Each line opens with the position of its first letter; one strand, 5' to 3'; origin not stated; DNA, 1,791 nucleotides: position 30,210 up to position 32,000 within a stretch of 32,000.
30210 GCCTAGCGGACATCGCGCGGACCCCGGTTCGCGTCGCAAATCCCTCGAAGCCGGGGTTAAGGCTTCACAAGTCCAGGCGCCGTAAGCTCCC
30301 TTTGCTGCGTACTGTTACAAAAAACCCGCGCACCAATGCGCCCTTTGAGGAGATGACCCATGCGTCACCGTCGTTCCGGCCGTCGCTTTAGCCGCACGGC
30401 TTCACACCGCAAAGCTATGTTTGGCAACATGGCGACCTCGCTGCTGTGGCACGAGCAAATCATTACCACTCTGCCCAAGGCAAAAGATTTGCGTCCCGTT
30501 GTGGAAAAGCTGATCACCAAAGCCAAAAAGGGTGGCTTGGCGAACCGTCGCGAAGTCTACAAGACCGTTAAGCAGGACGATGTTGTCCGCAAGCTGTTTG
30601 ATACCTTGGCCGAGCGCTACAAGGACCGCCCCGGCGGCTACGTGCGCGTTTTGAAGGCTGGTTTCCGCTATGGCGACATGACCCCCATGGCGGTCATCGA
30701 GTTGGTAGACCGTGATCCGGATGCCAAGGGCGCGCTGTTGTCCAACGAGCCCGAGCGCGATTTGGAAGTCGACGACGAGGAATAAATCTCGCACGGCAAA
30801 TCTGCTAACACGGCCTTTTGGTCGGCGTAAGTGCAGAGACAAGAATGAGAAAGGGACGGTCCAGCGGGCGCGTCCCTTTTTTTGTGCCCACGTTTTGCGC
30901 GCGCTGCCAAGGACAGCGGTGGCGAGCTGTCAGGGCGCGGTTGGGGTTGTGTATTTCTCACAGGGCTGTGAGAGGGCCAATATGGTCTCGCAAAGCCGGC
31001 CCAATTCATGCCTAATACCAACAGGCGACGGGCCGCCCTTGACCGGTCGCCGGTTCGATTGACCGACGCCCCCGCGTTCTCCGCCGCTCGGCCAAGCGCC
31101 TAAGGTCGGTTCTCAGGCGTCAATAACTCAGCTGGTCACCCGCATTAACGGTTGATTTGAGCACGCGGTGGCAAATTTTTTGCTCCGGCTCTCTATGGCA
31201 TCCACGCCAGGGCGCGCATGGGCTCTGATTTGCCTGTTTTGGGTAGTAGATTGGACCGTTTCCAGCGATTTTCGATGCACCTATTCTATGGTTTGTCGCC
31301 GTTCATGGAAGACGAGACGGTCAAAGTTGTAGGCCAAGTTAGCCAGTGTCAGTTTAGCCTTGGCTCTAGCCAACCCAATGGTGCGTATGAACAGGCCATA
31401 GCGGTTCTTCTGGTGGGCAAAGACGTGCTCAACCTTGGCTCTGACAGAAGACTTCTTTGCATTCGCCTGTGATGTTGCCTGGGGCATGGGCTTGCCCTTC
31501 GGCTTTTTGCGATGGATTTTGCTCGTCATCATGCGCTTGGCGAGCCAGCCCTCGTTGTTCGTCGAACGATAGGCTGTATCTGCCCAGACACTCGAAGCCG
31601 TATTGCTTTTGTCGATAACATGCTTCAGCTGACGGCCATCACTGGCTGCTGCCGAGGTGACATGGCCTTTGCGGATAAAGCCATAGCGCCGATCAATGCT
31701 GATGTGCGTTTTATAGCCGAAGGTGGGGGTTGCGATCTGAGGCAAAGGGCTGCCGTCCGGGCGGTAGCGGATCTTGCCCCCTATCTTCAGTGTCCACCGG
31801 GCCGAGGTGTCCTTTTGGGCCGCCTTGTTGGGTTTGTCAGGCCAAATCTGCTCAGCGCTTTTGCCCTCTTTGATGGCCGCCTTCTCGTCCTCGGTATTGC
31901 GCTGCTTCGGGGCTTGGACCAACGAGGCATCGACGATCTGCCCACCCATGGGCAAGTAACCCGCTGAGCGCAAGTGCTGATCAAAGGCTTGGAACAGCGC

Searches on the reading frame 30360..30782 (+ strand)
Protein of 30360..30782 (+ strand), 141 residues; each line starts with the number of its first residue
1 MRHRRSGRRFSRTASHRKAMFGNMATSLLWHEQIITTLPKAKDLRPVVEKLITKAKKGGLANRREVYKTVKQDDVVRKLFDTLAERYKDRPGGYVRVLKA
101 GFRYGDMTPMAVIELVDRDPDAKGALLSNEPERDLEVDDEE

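Call 67: search_protein_families(library=pfam, proteins=[window:30360-30782:+], max_evalue=0.01)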
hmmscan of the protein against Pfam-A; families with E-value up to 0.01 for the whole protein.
window:30360-30782:+ (141 aa): 1 family
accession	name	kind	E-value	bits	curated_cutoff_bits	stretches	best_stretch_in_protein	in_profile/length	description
PF01196.24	Ribosomal_L17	-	1.2e-37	129.1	27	1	20-116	1-97/97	Ribosomal protein L17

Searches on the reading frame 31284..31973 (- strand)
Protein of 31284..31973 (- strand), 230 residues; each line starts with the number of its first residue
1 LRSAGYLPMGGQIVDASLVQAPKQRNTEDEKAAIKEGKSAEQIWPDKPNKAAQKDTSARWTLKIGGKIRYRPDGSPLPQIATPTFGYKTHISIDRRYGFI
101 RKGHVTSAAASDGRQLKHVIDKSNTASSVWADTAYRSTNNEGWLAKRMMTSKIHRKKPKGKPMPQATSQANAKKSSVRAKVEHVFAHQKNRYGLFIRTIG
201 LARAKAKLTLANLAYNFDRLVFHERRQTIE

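Call 67: search_protein_families(library=pfam, proteins=[window:31284-31973:-], max_evalue=0.01)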
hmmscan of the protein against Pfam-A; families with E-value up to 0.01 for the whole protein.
window:31284-31973:- (230 aa): 4 families
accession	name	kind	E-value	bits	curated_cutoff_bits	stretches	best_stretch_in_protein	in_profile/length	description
PF01609.27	DDE_Tnp_1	-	1.2e-14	55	23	1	13-217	8-200/200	Transposase DDE domain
PF13359.12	DDE_Tnp_4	-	1.7e-06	28.2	24.8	1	119-201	64-140/158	DDE superfamily endonuclease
PF13751.12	DDE_Tnp_1_6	-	9.7e-05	23.1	25.1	1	146-220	48-124/125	Transposase DDE domain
PF13586.12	DDE_Tnp_1_2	-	0.00051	20.9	29.2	1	129-205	1-72/86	Transposase DDE domain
